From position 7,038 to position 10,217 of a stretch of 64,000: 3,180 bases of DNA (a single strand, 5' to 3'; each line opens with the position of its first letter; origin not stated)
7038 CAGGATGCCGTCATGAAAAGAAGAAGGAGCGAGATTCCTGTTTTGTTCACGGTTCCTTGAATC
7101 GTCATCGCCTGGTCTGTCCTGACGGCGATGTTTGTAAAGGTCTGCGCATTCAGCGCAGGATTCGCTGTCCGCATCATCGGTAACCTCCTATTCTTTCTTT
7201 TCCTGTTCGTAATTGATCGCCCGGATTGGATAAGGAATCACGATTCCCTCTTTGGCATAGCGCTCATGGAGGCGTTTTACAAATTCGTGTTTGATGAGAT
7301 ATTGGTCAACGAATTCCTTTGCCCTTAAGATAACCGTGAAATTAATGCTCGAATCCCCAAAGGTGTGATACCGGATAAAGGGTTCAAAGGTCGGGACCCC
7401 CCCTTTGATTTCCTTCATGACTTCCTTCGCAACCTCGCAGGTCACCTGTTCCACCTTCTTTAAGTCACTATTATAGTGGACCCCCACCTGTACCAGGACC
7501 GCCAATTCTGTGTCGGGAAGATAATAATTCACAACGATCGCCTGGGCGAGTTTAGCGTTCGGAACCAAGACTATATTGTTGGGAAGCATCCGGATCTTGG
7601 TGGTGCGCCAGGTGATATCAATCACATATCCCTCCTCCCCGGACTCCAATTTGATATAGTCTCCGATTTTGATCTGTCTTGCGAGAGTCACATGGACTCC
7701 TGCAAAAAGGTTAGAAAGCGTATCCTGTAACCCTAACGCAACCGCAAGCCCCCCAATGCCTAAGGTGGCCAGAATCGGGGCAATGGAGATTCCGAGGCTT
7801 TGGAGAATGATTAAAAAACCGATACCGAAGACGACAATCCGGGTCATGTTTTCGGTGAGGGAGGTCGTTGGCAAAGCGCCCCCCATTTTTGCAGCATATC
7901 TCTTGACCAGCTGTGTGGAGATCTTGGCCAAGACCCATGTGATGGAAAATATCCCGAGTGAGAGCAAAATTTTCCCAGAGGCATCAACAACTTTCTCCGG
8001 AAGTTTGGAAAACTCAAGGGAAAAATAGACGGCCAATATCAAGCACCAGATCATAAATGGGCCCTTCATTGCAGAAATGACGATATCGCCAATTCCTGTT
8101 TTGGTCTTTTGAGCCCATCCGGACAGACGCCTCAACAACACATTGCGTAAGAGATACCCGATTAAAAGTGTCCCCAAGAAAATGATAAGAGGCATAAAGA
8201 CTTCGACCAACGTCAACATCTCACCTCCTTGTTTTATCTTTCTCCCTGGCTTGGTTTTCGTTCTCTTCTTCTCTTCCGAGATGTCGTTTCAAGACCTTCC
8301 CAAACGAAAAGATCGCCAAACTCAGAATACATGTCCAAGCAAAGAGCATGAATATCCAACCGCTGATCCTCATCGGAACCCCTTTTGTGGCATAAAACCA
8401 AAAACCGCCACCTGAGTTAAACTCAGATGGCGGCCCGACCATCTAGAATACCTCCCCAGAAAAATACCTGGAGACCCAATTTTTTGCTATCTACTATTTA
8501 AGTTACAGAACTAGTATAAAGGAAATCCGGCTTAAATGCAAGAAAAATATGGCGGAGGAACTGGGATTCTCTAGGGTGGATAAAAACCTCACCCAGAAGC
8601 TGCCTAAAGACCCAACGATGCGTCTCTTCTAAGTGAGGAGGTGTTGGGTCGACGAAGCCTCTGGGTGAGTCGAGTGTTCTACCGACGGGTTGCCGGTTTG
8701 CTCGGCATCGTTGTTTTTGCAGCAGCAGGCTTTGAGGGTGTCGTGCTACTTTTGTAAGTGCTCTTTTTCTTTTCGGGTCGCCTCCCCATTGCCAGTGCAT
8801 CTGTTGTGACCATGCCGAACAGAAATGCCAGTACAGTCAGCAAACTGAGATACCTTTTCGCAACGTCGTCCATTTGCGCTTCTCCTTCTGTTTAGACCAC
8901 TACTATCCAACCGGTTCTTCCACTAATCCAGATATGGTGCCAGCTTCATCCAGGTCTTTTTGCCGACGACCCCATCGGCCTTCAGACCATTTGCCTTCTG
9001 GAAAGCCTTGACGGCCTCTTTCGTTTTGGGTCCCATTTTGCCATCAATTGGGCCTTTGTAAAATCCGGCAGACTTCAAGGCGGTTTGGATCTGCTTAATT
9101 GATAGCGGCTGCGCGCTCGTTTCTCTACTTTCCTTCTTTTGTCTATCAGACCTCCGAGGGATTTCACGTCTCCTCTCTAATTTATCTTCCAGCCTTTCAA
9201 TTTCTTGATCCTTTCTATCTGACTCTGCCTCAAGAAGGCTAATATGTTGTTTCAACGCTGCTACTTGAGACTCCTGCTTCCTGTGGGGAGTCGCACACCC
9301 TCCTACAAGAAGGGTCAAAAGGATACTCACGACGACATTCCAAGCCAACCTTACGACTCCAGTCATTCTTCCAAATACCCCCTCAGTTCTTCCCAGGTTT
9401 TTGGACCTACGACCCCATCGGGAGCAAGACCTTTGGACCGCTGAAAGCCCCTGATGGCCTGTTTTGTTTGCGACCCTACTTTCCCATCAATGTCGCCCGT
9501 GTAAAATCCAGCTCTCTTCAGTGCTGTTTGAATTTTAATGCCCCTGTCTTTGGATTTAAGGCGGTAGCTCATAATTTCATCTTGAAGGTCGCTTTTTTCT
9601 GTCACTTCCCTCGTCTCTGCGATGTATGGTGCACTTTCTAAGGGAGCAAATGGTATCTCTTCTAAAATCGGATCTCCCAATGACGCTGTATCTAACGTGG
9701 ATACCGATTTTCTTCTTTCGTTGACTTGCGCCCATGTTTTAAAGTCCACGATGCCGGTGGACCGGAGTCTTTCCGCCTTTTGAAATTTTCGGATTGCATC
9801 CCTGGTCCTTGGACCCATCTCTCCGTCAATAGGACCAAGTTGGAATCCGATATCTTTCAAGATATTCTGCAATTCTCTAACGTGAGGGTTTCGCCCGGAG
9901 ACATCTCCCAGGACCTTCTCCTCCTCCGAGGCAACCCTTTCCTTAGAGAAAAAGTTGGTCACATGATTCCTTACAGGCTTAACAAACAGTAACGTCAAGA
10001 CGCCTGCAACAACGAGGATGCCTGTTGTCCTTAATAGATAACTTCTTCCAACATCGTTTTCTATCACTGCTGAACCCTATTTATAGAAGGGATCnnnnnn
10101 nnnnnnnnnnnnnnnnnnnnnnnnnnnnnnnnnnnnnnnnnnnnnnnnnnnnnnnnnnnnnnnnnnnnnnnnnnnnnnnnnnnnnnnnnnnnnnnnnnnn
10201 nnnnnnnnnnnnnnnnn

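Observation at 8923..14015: Sigma-54 two-component system placed directly upstream of a perfect sigma-54 promoter driving an OmpA-LysM and peptidoglycan-binding protein operon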

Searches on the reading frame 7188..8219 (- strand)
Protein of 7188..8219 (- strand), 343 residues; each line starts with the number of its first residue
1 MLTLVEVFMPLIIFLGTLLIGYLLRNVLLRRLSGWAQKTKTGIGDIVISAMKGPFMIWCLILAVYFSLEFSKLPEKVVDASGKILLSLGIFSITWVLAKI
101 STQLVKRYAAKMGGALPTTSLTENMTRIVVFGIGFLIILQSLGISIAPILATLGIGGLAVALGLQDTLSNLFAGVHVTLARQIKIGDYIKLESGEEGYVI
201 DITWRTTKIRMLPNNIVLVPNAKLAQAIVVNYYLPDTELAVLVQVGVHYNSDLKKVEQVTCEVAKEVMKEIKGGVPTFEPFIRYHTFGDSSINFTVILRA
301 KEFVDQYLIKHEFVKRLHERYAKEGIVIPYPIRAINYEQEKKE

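Call 3: search_protein_families(library=pfam, proteins=[window:7188-8219:-], max_evalue=0.01)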
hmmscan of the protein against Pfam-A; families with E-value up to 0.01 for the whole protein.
window:7188-8219:- (343 aa): 3 families
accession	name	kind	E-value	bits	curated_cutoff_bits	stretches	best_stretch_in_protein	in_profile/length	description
PF00924.24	MS_channel_2nd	-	2.7e-16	59.9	20.2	1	166-232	1-66/68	Mechanosensitive ion channel, beta-domain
PF21082.3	MS_channel_3rd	-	1.8e-09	38.3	21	1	242-328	2-88/88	Mechanosensitive ion channel MscS, C-terminal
PF21088.3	MS_channel_1st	-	8.1e-09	35.8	23.1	1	124-165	1-42/42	Mechanosensitive ion channel, transmembrane helices 2/3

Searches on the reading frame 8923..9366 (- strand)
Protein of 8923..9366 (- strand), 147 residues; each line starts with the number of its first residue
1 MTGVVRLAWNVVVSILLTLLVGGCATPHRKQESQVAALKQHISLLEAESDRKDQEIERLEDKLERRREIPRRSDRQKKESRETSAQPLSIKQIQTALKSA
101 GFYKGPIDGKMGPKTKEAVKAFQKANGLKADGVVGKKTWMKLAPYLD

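Call 3: search_protein_families(library=pfam, proteins=[window:8923-9366:-], max_evalue=0.01)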
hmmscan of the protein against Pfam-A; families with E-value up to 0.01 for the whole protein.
window:8923-9366:- (147 aa): 4 families
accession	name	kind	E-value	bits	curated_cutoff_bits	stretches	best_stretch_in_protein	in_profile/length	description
PF01471.23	PG_binding_1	-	4.3e-21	75.3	23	1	90-142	5-57/57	Putative peptidoglycan binding domain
PF08823.16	PG_binding_2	-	1.3e-05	25.8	21.1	1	89-130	17-58/74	Putative peptidoglycan binding domain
PF09374.15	PG_binding_3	-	0.0013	19.3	24.6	0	103-121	15-33/76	Predicted Peptidoglycan domain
PF00261.25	Tropomyosin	-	0.0013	18.7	38.6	1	29-83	37-93/242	Tropomyosin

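Call 65: search_protein_families(library=ncbifam, proteins=[window:8923-9366:-], max_evalue=0.001)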
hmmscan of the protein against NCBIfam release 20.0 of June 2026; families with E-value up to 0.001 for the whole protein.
window:8923-9366:- (147 aa): 9 families
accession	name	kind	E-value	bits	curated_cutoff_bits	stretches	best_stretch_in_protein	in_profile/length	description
TIGR02869.1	spore_SleB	equivalog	2.8e-15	56.7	236.5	1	89-142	15-68/201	spore cortex-lytic enzyme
TIGR03979.1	His_Ser_Rich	equivalog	7e-14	52.2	121.65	1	74-137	118-181/190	His-Xaa-Ser repeat protein HxsA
NF052335.1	PdgHdaseHSB129560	equivalog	2.8e-09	36.7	500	1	89-142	275-328/330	peptidoglycan hydrolase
NF052336.1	PdgHdaseHSB100310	equivalog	7.4e-09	35.4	500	1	89-142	193-246/316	peptidoglycan hydrolase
NF052377.1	lmo1851_S41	exception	1.1e-07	30.9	725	1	81-143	384-446/468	lmo1851 family serine protease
NF004786.0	PRK06132.1-3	equivalog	2.5e-06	26.6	329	1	89-132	222-265/418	hypothetical protein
NF007891.0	PRK10594.1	equivalog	1.5e-05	24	425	1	96-144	303-353/617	L,D-transpeptidase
NF038080.1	PG_bind_siph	domain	3.2e-05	24.2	55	1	101-142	27-74/76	peptidoglycan-binding protein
TIGR02559.1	HrpB7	equivalog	0.00026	21.4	134.4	1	28-83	88-143/158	type III secretion protein HrpB7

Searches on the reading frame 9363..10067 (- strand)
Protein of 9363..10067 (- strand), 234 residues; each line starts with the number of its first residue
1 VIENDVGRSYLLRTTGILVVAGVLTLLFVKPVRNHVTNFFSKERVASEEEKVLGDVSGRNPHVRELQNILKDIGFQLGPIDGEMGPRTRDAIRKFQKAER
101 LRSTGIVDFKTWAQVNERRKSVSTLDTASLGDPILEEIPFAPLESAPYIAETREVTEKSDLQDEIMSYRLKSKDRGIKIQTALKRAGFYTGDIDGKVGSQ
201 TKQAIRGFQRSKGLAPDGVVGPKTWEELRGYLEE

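Call 3: search_protein_families(library=pfam, proteins=[window:9363-10067:-], max_evalue=0.01)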
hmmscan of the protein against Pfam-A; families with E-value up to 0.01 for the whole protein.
window:9363-10067:- (234 aa): 3 families
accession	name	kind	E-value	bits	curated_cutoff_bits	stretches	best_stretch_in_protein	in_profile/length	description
PF01471.23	PG_binding_1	-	8e-37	125.7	23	2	178-228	7-57/57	Putative peptidoglycan binding domain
PF09374.15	PG_binding_3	-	6.6e-09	36.3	24.6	1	63-101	3-42/76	Predicted Peptidoglycan domain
PF08823.16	PG_binding_2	-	1.2e-08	35.5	21.1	1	167-209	9-51/74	Putative peptidoglycan binding domain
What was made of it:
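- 9363..10067 (-): N-terminally anchored protein with two PG_binding_1 domains. Pfam 8e-37, two matched stretches (call 3).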

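Call 65: search_protein_families(library=ncbifam, proteins=[window:9363-10067:-], max_evalue=0.001)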
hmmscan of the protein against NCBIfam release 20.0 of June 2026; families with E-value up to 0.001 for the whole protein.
window:9363-10067:- (234 aa): 7 families
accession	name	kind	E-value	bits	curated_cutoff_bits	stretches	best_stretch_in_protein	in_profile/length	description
TIGR02869.1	spore_SleB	equivalog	2.4e-25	89.6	236.5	2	174-228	14-68/201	spore cortex-lytic enzyme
TIGR03979.1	His_Ser_Rich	equivalog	5.6e-21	75.4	121.65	2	149-224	113-182/190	His-Xaa-Ser repeat protein HxsA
NF052336.1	PdgHdaseHSB100310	equivalog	6.3e-16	58.6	500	2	178-228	196-246/316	peptidoglycan hydrolase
NF004786.0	PRK06132.1-3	equivalog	8.9e-16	57.7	329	2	51-102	211-262/418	hypothetical protein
NF052335.1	PdgHdaseHSB129560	equivalog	2.6e-15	56.6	500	1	178-228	211-261/330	peptidoglycan hydrolase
NF052377.1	lmo1851_S41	exception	8.4e-13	47.8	725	2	60-122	390-453/468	lmo1851 family serine protease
NF038080.1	PG_bind_siph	domain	3.3e-05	24.1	55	0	188-229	31-75/76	peptidoglycan-binding protein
